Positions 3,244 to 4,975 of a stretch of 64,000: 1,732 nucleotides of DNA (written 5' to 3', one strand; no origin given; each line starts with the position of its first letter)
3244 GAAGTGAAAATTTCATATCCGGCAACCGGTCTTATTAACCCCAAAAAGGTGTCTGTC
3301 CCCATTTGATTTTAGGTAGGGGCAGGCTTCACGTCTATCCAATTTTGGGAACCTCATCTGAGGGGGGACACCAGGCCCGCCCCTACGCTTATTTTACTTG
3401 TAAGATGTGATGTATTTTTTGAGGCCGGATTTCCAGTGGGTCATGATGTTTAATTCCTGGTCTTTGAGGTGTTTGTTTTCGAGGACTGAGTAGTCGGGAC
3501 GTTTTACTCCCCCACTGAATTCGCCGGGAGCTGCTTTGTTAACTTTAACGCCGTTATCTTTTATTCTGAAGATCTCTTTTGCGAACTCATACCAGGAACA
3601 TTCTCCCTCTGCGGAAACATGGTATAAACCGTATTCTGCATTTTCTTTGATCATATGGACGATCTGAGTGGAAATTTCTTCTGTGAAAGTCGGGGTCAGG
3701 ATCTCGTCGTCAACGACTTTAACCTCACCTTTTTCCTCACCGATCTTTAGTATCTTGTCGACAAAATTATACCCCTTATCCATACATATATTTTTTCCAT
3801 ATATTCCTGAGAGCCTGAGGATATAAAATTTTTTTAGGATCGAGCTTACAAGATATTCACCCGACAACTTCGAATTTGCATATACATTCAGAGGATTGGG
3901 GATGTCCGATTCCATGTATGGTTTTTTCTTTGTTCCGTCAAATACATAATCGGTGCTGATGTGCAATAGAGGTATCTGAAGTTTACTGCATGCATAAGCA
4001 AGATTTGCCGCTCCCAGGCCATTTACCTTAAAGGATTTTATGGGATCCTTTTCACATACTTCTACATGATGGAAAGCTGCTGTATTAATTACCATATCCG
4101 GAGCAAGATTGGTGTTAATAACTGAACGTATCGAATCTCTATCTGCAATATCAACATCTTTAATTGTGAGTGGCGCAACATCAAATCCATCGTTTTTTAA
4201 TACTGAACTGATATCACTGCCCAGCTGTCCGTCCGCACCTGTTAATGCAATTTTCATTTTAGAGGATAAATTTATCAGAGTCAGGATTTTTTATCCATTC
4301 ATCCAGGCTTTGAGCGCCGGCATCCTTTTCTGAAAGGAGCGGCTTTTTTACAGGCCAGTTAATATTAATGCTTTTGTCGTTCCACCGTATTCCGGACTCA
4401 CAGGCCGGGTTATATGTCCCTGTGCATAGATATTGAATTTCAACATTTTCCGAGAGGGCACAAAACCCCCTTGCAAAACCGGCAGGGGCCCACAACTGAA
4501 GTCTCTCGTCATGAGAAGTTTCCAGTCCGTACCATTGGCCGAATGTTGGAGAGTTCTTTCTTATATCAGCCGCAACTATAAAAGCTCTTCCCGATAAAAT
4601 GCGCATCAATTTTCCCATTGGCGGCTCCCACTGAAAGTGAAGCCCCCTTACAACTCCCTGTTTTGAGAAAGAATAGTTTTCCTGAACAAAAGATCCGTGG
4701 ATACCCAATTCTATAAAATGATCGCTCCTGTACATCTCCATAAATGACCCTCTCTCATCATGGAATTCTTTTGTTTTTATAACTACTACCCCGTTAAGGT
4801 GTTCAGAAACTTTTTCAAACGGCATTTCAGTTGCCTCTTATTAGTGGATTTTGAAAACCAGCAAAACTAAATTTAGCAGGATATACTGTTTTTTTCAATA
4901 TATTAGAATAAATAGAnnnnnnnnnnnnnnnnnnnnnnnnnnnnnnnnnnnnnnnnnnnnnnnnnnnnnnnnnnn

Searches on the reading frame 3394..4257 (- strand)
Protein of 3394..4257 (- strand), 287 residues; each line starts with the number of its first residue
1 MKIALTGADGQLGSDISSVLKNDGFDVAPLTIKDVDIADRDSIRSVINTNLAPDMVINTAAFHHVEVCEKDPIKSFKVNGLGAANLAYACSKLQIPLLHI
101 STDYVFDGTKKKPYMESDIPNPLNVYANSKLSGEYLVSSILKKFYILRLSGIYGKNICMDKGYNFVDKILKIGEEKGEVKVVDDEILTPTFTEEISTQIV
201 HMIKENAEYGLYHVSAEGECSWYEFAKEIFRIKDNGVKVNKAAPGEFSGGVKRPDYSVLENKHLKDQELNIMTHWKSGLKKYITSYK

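Call 13: search_protein_families(library=pfam, proteins=[window:3394-4257:-], max_evalue=0.001)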
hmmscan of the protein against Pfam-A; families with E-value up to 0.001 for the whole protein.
window:3394-4257:- (287 aa): 5 families
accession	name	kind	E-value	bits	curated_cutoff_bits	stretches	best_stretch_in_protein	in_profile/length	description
PF04321.23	RmlD_sub_bind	-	6.6e-81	272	27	1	1-286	1-285/287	RmlD substrate binding domain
PF01370.27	Epimerase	-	1.2e-22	81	20.9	1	3-170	1-190/240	NAD dependent epimerase/dehydratase family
PF16363.11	GDP_Man_Dehyd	-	2.3e-19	70.5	27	1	28-169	52-197/332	GDP-mannose 4,6 dehydratase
PF02719.21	Polysacc_synt_2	-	1.4e-09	38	20.2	1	35-106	61-132/293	Polysaccharide biosynthesis protein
PF07993.18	NAD_binding_4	-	0.00016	21.3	20.1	1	54-155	90-210/258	Male sterility protein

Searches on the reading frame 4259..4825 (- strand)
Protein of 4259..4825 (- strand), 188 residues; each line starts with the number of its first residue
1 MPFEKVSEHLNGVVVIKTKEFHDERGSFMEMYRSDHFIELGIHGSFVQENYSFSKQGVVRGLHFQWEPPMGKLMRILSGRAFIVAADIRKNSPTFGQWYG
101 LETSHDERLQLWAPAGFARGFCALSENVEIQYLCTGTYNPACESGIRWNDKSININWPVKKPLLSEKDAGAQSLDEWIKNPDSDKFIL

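Call 13: search_protein_families(library=pfam, proteins=[window:4259-4825:-], max_evalue=0.001)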
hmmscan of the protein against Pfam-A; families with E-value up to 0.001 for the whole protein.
window:4259-4825:- (188 aa): 1 family
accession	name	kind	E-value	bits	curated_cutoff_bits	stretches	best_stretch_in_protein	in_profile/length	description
PF00908.23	dTDP_sugar_isom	-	3.4e-60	203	27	1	9-175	3-167/168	dTDP-4-dehydrorhamnose 3,5-epimerase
